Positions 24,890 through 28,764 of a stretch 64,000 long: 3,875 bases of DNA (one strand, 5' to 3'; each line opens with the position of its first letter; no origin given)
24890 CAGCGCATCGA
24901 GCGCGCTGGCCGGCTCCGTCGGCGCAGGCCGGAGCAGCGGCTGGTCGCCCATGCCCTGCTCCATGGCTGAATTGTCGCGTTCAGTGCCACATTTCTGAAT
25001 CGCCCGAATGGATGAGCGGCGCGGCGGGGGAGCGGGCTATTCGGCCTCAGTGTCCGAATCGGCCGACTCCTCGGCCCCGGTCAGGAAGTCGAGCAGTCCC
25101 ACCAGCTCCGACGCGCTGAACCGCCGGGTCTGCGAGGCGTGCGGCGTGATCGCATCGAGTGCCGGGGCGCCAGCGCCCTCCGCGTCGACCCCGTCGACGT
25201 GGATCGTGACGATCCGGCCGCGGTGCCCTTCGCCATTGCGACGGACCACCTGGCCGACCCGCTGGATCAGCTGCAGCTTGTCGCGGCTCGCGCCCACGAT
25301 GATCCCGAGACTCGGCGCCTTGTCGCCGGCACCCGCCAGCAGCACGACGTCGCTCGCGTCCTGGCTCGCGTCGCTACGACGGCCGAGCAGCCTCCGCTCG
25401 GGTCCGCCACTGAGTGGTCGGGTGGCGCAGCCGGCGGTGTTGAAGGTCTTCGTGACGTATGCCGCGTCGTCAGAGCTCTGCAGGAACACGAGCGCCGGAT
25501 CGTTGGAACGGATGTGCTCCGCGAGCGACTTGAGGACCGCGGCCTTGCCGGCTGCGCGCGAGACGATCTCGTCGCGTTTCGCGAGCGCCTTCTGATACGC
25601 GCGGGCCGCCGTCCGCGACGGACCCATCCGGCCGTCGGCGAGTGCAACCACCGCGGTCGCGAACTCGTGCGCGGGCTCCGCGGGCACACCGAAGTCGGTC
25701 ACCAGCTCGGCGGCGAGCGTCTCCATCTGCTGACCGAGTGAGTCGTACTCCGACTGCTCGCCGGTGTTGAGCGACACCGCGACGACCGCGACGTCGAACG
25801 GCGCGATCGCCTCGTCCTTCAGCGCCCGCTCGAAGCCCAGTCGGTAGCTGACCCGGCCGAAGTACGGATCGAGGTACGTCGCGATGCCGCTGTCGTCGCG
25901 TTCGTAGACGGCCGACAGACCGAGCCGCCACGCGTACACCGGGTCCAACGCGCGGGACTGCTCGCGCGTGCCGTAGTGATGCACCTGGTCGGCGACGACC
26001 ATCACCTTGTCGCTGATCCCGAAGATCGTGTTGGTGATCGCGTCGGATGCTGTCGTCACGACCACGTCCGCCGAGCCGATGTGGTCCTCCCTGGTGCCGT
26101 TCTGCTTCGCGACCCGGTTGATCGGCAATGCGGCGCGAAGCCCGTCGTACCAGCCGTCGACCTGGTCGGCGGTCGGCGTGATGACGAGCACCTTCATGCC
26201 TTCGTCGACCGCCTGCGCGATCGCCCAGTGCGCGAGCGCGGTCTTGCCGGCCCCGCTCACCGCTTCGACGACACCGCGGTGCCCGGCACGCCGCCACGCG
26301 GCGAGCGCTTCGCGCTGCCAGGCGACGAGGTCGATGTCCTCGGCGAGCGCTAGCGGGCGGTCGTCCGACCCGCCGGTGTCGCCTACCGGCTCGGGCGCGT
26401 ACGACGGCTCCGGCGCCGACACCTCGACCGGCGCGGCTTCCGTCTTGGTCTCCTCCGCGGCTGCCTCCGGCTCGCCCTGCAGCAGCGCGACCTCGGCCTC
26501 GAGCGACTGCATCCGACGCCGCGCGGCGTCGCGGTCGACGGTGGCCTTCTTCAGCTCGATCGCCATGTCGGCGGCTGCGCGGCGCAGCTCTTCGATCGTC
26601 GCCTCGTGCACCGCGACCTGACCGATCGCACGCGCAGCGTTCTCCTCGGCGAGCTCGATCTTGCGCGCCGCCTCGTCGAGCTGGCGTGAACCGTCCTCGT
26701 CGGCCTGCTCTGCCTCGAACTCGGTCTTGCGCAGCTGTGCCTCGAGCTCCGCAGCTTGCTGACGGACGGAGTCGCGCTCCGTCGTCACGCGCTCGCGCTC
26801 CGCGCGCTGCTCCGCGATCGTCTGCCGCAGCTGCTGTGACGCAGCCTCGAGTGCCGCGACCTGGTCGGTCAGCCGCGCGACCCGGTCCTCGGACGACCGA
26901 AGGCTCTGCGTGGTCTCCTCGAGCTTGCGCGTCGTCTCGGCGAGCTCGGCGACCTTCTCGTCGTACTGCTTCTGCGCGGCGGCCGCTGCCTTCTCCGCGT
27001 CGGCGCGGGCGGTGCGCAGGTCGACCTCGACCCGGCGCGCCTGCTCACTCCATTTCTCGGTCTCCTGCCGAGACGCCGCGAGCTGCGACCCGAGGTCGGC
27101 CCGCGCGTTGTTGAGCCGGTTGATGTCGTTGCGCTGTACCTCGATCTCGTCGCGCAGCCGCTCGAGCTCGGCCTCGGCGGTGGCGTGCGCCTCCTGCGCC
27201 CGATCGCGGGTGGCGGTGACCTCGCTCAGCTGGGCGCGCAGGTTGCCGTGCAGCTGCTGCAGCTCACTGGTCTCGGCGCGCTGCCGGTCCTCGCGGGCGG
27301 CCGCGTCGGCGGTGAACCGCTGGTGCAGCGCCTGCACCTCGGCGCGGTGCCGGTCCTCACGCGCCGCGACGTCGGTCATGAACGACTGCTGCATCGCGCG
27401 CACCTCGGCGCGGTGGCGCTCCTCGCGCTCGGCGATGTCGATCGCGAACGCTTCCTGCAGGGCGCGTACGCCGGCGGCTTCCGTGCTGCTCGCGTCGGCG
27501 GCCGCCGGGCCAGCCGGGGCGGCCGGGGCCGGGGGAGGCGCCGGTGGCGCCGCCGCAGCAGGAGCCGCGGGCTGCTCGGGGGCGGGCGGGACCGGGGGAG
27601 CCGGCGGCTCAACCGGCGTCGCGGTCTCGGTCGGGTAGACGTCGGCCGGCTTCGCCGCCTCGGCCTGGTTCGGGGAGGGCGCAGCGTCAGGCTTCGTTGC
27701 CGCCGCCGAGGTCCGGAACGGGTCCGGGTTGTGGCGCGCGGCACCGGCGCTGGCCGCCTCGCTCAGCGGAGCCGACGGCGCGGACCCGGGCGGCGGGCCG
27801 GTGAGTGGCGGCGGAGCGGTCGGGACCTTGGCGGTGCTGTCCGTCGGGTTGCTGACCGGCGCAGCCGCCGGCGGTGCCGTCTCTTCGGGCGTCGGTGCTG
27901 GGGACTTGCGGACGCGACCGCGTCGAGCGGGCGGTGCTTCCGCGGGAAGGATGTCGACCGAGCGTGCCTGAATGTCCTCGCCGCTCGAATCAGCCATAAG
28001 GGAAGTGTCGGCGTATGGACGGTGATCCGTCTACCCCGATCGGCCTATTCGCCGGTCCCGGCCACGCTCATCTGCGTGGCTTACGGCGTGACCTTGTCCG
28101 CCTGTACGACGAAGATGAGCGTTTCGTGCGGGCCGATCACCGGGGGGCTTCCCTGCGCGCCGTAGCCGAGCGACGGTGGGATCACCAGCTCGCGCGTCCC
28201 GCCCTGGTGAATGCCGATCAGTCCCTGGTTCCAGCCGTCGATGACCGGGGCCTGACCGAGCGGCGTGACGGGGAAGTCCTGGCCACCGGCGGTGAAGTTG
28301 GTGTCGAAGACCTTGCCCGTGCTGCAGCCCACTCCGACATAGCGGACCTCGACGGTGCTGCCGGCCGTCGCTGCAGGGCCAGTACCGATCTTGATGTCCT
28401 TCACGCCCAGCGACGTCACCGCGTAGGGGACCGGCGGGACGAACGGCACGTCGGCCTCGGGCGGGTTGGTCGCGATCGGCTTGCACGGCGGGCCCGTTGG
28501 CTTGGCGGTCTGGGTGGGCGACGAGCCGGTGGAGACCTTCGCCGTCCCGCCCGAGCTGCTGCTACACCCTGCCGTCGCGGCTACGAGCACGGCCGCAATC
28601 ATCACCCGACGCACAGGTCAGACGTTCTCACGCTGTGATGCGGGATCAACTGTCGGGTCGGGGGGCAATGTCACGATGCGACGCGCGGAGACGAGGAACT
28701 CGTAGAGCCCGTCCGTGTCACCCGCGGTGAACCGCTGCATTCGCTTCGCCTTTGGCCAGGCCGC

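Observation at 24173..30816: Three paralogous coiled-coil genes, two carrying SF2 helicase cores with complementary motif decay, plus an embedded FKBP lipoprotein: best candidate for an undescribed system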

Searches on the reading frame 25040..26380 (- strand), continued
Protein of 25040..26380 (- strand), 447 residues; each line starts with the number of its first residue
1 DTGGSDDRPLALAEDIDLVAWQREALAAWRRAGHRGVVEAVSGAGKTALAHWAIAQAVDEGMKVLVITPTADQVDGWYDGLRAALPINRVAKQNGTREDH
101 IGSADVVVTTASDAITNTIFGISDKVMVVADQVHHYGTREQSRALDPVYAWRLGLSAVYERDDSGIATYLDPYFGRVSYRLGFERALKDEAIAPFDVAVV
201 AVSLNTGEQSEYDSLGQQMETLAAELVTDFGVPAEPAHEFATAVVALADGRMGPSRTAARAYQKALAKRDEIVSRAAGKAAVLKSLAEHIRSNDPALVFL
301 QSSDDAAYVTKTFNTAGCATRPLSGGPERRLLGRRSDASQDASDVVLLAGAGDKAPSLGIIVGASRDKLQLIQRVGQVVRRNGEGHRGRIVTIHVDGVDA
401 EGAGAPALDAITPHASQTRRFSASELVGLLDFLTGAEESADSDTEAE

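Call 59: find_encoding_contigs(protein=P0021, flank=10000, max_places=1)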
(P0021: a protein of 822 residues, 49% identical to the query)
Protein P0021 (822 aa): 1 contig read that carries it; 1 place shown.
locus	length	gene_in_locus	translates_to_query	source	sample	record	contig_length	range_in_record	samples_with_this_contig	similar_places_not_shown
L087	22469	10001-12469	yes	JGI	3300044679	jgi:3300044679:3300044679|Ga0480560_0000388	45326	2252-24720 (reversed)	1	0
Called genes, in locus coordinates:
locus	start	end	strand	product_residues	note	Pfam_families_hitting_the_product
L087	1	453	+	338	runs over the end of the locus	PF08240:ADH_N, PF16912:Glu_dehyd_C, PF00107:ADH_zinc_N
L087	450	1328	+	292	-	PF00294:PfkB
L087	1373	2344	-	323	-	PF08240:ADH_N, PF00107:ADH_zinc_N, PF13602:ADH_zinc_N_2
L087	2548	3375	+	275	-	-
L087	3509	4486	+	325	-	-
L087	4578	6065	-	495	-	PF00171:Aldedh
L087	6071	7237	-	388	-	PF04909:Amidohydro_2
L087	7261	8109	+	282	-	PF00561:Abhydrolase_1 (weak), PF12697:Abhydrolase_6 (weak)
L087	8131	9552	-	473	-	PF25390:WD40_RLD, PF00415:RCC1, PF13540:RCC1_2 (weak), PF00415:RCC1, PF13540:RCC1_2, PF00415:RCC1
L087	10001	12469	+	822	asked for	PF04851:ResIII (weak)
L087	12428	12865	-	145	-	PF01042:Ribonuc_L-PSP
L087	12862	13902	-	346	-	PF03069:FmdA_AmdA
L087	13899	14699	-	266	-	PF00753:Lactamase_B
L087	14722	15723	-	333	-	PF19300:BPD_transp_1_N, PF00528:BPD_transp_1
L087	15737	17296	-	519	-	PF00496:SBP_bac_5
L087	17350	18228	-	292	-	PF00528:BPD_transp_1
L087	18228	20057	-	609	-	PF00005:ABC_tran, PF13304:AAA_21 (faint), PF13401:AAA_22 (faint), PF08352:oligo_HPY, PF00005:ABC_tran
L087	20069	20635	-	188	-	PF00857:Isochorismatase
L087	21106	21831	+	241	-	PF09347:DUF1989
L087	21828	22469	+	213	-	PF09347:DUF1989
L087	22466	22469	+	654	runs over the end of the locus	PF02626:CT_A_B, PF02682:CT_C_D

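Call 71: find_related_loci(query=A1, collection=viral_contigs, flank=5000)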
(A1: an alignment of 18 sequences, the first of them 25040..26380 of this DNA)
Query A1 (447 aa) in viral_contigs; peptide patterns used: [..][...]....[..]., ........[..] (x = any residue, [..] = any of these).
82 stretches matched a pattern, but none encodes a relative of the query by tblastn (E <= 1e-3).
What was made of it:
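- On Mobile anti-phage defence systems (generic): There were no viral-contig relatives (call 71).
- No relatives were found on viral contigs (call 71).
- Tried and rejected: Viral-contig scan (call 71).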

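Call 76: search_protein_families(library=pfam, proteins=[L086:12787-14754:+], max_evalue=0.001)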
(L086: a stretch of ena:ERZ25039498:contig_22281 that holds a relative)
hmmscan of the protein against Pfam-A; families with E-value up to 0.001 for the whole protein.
L086:12787-14754:+ (655 aa): 0 families

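Call 77: find_related_loci(query=A1, collection=metagenome_contigs, flank=8000)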
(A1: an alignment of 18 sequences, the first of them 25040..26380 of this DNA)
Query A1 (447 aa) in metagenome_contigs; peptide patterns used: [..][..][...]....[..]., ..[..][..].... (x = any residue, [..] = any of these).
600 stretches matched a pattern (row limit reached: there are more); 1 encode a relative of the query (tblastn E <= 1e-3); 1 distinct loci.
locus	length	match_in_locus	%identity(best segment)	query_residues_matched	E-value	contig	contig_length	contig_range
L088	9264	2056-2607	24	23-205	2e-6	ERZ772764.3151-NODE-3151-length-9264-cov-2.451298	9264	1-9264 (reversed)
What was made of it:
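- Tried and rejected: Metagenome scan with B-specific peptide patterns (call 77).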

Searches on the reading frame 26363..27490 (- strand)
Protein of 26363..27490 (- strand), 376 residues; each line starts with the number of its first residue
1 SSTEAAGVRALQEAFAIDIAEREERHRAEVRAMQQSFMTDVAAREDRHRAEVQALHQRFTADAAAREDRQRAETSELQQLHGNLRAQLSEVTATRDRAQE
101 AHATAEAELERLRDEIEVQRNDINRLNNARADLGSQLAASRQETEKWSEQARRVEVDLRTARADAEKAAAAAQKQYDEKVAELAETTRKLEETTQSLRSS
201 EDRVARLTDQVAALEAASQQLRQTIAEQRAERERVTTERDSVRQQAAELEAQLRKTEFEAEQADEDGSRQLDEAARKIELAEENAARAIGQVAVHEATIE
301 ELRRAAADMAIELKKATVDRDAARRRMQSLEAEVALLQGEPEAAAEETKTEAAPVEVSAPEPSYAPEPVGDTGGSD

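Call 75: predict_structure(alignment_id=A2)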
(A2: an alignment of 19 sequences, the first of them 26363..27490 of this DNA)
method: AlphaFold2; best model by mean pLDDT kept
length: 376 residues; sequences in the alignment: 19
mean_pLDDT: 81.8   pTM: 0.27
mean pLDDT of the five models: 81.8, 80.0, 79.5, 78.2, 77.7
residues with pLDDT >= 90: 180; 70-90: 125; 50-70: 35; < 50: 36
segments of 3 or more residues with pLDDT < 50: 333-335, 337-359, 372-376
pLDDT, mean of each block of 10 residues (from residue 1): 64 83 90 92 94 95 95 96 97 96 96 97 97 95 95 95 94 95 94 92 90 87 86 84 83 82 81 79 76 72 72 71 65 42 30 45 52 44
secondary structure, 60 per line:
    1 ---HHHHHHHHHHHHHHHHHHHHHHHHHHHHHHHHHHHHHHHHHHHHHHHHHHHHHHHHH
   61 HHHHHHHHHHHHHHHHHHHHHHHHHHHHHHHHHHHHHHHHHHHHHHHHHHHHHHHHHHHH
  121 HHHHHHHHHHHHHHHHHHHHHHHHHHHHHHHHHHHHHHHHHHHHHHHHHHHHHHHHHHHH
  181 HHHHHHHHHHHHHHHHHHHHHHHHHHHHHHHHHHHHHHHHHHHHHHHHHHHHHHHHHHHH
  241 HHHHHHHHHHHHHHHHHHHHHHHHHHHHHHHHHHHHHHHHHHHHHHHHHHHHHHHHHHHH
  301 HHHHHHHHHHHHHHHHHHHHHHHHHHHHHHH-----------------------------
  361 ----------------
elements in order: H4-331
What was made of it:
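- On SMC/Rad50-like coiled-coil ATPases: The stalk is N-terminal to an SF2 head and is predicted as one straight helix (call 75).
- Closest known: SMC/Rad50/MukB-type and actinobacterial coiled-coil proteins. Different: B's stalk is N-terminal and predicted as a single uninterrupted helix, not an antiparallel hairpin with a hinge (call 75).
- AlphaFold2 predicts one helix over residues 4-331 of the 376-aa segment, with mean pLDDT 82 and no fold-back (call 75).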

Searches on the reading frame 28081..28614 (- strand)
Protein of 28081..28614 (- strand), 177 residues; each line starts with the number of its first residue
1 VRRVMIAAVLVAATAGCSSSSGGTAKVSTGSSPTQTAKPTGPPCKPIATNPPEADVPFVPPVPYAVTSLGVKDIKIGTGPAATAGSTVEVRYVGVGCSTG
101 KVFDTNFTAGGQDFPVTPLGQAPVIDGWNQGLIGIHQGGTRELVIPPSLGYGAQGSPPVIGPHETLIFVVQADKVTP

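Call 7: search_protein_families(library=pfam, proteins=[window:28081-28614:-], max_evalue=0.01)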
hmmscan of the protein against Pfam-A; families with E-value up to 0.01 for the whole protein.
window:28081-28614:- (177 aa): 1 family
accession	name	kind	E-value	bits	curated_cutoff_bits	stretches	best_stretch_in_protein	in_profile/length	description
PF00254.34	FKBP_C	-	1.7e-20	73.5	21.1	1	81-171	3-92/94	FKBP-type peptidyl-prolyl cis-trans isomerase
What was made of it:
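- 28081..28614 (-): FKBP-type peptidyl-prolyl isomerase lipoprotein gene, starting 3 nt after C. It is an insertion private to this genome and not part of the conserved unit. FKBP_C 1.7e-20 (call 7).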

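Call 8: search_protein_families(library=ncbifam, proteins=[window:28081-28614:-], max_evalue=0.01)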
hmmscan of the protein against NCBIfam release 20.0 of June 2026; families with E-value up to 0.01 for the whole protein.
window:28081-28614:- (177 aa): 3 families
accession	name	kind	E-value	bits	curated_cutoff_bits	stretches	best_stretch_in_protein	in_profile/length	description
NF008150.0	PRK10902.1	equivalog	1.4e-12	47.6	215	1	74-171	153-244/271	FKBP-type peptidyl-prolyl cis-trans isomerase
NF053689.1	BamJ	equivalog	3.3e-12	47.1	100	1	73-170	84-182/184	BamJ family beta-barrel-assembly machinery protein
NF008602.0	PRK11570.1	subfamily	2.7e-09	37.2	198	1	69-171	104-201/206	FKBP-type peptidyl-prolyl cis-trans isomerase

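Call 21: search_protein_families(library=padloc, proteins=[window:28081-28614:-], max_evalue=0.01)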
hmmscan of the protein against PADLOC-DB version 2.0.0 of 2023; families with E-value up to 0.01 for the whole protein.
window:28081-28614:- (177 aa): 0 families
